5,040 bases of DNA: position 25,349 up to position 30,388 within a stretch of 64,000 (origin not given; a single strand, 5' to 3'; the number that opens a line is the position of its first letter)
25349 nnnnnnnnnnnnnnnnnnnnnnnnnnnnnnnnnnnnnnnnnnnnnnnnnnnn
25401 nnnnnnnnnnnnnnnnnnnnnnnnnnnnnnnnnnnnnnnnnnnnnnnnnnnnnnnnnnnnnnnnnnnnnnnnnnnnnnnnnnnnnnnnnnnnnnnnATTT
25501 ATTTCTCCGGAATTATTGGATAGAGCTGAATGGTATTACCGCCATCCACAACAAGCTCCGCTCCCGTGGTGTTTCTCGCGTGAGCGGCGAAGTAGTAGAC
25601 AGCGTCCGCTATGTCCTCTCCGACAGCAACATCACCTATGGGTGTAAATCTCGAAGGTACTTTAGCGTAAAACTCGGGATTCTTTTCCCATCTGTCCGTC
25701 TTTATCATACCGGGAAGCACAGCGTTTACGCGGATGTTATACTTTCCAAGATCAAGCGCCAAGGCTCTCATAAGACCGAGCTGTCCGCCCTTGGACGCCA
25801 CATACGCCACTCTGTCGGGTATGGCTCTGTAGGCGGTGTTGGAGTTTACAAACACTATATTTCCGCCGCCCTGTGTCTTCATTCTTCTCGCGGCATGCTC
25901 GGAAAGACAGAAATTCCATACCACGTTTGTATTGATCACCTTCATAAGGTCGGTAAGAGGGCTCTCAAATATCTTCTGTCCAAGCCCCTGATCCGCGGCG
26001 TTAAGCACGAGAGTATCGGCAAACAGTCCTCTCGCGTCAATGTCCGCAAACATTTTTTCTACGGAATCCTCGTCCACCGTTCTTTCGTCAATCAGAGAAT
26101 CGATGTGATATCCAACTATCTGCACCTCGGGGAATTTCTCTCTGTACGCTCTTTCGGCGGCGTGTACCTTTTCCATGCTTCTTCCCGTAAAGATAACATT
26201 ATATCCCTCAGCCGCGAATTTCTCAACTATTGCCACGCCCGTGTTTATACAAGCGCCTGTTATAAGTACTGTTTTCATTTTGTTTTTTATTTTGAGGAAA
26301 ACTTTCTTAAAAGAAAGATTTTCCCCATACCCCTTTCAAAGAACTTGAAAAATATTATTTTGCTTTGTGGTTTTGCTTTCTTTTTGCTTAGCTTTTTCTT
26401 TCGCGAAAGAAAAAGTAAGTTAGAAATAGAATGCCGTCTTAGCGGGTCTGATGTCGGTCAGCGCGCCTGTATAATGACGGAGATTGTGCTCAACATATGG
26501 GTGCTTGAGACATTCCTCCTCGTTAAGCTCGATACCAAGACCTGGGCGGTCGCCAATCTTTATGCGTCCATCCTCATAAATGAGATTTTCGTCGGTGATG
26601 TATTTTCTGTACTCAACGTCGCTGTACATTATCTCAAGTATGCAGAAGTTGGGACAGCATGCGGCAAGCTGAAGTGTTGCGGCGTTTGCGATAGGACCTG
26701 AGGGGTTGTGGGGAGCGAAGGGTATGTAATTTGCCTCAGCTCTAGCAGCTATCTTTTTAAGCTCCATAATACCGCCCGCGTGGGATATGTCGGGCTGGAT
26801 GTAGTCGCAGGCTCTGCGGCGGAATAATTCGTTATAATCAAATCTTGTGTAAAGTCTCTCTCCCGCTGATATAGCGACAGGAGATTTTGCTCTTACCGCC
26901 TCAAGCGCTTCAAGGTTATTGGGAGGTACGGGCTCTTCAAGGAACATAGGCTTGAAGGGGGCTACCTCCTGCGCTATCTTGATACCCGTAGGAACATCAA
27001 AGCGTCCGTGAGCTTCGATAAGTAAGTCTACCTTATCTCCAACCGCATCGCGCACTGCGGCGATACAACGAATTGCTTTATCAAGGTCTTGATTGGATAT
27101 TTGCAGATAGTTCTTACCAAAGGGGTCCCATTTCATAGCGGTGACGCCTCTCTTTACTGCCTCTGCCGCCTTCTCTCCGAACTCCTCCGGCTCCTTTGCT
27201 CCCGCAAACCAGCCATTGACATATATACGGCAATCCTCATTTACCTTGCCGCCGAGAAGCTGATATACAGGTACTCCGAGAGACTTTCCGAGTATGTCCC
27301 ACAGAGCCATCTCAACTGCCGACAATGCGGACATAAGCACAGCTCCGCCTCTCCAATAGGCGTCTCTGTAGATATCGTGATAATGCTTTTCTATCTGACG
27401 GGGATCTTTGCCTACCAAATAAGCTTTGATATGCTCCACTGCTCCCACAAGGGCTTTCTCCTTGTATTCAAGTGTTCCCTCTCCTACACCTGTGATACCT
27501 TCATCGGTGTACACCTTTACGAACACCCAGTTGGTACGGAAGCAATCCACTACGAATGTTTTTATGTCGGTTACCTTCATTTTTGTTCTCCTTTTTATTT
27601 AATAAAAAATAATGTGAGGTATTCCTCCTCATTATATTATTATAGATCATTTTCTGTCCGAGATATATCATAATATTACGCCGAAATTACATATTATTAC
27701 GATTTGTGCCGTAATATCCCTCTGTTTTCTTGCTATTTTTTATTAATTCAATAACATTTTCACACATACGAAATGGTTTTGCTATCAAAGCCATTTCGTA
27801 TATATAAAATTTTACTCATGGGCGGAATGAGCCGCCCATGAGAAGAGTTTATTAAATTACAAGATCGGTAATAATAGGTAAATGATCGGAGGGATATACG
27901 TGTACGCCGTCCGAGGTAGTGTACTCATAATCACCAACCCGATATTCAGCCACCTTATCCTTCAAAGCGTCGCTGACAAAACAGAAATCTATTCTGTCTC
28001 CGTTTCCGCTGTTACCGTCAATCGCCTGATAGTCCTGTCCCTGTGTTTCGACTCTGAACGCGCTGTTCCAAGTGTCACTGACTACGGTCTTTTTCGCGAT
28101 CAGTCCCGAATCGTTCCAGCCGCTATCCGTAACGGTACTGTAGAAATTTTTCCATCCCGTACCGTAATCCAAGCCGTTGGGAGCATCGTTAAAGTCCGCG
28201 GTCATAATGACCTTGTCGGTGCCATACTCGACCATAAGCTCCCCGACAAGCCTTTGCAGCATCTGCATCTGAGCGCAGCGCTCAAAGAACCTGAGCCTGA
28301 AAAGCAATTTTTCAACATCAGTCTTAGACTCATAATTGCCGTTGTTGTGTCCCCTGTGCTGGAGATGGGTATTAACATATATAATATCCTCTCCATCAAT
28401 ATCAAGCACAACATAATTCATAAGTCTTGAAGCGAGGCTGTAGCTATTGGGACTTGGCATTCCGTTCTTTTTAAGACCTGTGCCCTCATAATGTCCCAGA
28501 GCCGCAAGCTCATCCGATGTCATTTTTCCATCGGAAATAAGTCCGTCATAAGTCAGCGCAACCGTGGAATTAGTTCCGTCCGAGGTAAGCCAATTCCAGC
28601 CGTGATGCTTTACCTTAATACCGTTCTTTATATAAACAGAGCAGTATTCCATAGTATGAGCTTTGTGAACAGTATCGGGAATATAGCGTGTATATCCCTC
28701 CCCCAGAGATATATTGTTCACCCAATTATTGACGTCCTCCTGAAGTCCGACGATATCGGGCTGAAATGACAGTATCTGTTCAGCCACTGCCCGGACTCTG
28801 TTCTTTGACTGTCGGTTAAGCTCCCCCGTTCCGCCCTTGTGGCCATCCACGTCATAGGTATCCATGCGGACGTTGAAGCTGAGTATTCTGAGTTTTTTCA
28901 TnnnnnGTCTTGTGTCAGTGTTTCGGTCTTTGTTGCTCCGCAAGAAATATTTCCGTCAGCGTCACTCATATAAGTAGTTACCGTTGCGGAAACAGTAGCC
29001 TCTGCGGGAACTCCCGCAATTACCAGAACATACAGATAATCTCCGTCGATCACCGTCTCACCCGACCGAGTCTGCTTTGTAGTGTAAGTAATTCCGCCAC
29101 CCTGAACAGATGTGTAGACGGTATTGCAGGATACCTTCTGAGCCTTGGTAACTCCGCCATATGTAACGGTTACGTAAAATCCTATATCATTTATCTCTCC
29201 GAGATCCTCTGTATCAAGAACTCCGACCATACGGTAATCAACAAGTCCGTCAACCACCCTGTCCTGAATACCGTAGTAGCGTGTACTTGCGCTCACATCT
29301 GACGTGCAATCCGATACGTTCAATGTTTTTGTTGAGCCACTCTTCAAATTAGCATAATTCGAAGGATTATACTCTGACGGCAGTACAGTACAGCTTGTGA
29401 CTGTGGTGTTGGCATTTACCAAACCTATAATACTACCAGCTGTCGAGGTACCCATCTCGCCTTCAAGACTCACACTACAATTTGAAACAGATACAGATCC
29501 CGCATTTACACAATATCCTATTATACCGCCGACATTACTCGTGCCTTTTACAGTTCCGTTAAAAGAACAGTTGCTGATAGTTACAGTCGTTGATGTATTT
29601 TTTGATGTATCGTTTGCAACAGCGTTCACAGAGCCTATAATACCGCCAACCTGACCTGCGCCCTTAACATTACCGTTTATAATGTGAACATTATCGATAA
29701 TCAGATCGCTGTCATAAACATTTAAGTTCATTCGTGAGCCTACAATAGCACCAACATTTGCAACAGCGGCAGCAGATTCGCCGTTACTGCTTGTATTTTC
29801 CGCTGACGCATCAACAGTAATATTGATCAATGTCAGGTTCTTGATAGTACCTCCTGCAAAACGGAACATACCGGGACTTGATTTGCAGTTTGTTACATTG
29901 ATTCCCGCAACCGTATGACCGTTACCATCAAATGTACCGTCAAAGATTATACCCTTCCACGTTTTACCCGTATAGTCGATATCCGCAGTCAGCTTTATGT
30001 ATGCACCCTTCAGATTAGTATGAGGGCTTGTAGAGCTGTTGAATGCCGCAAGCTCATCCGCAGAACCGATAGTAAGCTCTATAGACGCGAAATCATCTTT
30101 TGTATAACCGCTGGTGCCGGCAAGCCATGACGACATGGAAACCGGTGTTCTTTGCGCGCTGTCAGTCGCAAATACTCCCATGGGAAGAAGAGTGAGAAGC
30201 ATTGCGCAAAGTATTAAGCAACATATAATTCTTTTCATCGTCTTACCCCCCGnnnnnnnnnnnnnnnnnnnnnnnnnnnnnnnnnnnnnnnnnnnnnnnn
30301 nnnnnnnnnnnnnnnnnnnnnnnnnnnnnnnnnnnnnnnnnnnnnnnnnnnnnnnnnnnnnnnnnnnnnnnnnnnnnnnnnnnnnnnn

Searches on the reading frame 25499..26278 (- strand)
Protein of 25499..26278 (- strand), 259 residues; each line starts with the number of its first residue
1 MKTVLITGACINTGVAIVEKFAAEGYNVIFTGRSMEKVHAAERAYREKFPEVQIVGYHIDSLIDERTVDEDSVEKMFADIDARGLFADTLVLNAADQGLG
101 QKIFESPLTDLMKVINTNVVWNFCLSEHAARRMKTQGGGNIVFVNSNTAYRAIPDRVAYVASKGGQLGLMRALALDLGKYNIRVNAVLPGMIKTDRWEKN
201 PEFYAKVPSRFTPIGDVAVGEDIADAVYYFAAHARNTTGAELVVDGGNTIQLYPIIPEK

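Call 88: search_protein_families(library=pfam, proteins=[window:25499-26278:-], max_evalue=0.1)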
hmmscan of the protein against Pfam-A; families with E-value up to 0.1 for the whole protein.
window:25499-26278:- (259 aa): 5 families
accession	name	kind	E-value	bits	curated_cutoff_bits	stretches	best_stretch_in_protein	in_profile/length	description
PF13561.12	adh_short_C2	-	4.1e-37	128.4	27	1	14-248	9-235/236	Enoyl-(Acyl carrier protein) reductase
PF00106.31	adh_short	-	7.5e-35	120.6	26.6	1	2-201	1-191/195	short chain dehydrogenase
PF23441.1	SDR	-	8.5e-09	35.6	27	1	3-248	9-255/258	SDR-like rossmann domain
PF03808.19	Glyco_tran_WecG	-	0.00081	19.7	27.4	1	16-78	34-90/168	Glycosyl transferase WecG/TagA/CpsF family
PF01370.27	Epimerase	-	0.011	15.6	20.9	1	4-150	1-119/240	NAD dependent epimerase/dehydratase family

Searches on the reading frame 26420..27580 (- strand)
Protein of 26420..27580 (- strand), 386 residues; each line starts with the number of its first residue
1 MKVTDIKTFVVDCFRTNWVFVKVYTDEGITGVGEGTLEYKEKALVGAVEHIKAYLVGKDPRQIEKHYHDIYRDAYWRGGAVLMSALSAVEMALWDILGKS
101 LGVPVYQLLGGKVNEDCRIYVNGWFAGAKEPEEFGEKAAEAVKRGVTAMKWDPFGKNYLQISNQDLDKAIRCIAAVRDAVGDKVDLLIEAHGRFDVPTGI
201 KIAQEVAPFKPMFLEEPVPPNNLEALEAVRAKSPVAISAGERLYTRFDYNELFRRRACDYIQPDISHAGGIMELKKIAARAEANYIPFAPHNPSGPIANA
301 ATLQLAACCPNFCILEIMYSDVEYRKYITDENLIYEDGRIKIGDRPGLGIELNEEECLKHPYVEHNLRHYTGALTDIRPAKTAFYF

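Call 88: search_protein_families(library=pfam, proteins=[window:26420-27580:-], max_evalue=0.1)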
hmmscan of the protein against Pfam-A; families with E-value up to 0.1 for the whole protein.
window:26420-27580:- (386 aa): 2 families
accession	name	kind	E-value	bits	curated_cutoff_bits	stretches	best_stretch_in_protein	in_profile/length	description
PF13378.12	MR_MLE_C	-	1.3e-67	228.1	29.4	1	134-355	2-218/219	Enolase C-terminal domain-like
PF02746.21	MR_MLE_N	-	4.1e-23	82.3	22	1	16-110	26-117/117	Mandelate racemase / muconate lactonizing enzyme, N-terminal domain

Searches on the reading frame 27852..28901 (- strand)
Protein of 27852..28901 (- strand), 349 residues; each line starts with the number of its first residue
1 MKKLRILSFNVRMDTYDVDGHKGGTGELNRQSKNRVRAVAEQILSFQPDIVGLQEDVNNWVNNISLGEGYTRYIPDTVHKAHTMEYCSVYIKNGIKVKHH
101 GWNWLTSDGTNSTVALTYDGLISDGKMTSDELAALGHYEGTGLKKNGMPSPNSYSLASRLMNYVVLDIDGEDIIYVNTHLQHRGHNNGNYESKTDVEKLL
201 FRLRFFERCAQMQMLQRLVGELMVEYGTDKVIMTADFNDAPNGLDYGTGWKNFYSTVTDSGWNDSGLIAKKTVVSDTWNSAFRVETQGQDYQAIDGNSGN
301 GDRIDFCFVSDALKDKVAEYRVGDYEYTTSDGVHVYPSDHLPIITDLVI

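Call 12: search_protein_families(library=pfam, proteins=[window:27852-28901:-], max_evalue=0.01)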
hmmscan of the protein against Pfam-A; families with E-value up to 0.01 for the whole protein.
window:27852-28901:- (349 aa): 1 family
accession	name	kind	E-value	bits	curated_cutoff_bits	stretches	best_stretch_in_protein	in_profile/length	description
PF03372.29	Exo_endo_phos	-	1.6e-11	44.8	24.5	1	7-340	1-225/225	Endonuclease/Exonuclease/phosphatase family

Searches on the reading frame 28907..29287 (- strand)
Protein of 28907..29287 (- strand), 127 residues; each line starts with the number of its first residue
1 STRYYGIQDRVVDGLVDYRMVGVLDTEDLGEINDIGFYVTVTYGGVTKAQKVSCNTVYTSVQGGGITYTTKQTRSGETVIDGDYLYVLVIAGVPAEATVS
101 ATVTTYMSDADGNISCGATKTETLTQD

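Call 107: search_dna_similar(query=window:28907-29287:-, collection=plasmids, mode=protein, max_evalue=10, max_rows=15)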
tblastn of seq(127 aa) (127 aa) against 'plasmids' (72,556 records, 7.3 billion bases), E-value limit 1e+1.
No match.

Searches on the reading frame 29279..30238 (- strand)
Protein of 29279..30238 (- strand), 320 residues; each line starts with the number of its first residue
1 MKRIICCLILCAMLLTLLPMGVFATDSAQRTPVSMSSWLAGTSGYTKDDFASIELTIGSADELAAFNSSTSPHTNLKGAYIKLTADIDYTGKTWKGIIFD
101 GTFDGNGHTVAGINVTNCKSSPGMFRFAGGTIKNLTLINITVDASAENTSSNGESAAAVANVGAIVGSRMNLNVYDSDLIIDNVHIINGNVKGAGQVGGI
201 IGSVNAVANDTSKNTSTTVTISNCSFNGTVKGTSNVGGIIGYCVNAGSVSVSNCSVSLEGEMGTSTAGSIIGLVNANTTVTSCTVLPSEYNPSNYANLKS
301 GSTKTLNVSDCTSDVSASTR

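Call 96: find_related_loci(query=A9, collection=metagenome_contigs, flank=7000)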
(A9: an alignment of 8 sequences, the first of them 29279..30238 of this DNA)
Query A9 (320 aa) in metagenome_contigs; peptide patterns used: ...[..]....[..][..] (x = any residue, [..] = any of these).
600 stretches matched a pattern (row limit reached: there are more); 423 encode a relative of the query (tblastn E <= 1e-3); the best 80 are kept; 80 distinct loci.
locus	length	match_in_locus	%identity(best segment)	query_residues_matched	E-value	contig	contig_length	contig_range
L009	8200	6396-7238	29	5-272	2e-18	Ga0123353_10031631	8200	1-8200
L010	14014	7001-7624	33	55-282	5e-17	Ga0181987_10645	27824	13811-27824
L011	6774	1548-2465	30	8-283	1e-16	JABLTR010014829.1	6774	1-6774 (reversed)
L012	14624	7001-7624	34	57-272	3e-16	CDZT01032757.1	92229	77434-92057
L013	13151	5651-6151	34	75-256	2e-15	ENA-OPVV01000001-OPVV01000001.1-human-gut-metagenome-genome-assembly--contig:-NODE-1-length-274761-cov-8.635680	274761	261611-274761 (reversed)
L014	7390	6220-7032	26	7-284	2e-15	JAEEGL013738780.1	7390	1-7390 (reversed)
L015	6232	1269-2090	29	17-295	8e-15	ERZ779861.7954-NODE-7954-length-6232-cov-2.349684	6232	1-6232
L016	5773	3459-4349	29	1-283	1e-14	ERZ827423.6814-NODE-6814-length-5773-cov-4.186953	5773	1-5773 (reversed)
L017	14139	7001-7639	29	57-250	1e-14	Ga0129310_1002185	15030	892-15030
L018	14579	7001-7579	32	55-283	2e-14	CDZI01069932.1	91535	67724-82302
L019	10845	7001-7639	29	57-250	2e-14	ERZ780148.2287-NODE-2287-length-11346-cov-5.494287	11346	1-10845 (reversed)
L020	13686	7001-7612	32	57-283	3e-14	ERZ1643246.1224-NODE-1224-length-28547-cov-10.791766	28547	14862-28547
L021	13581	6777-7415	29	57-250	3e-14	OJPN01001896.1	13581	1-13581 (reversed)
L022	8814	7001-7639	29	57-250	3e-14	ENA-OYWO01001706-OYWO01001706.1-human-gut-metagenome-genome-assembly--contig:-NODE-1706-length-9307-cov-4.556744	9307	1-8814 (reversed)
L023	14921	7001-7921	26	3-319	5e-14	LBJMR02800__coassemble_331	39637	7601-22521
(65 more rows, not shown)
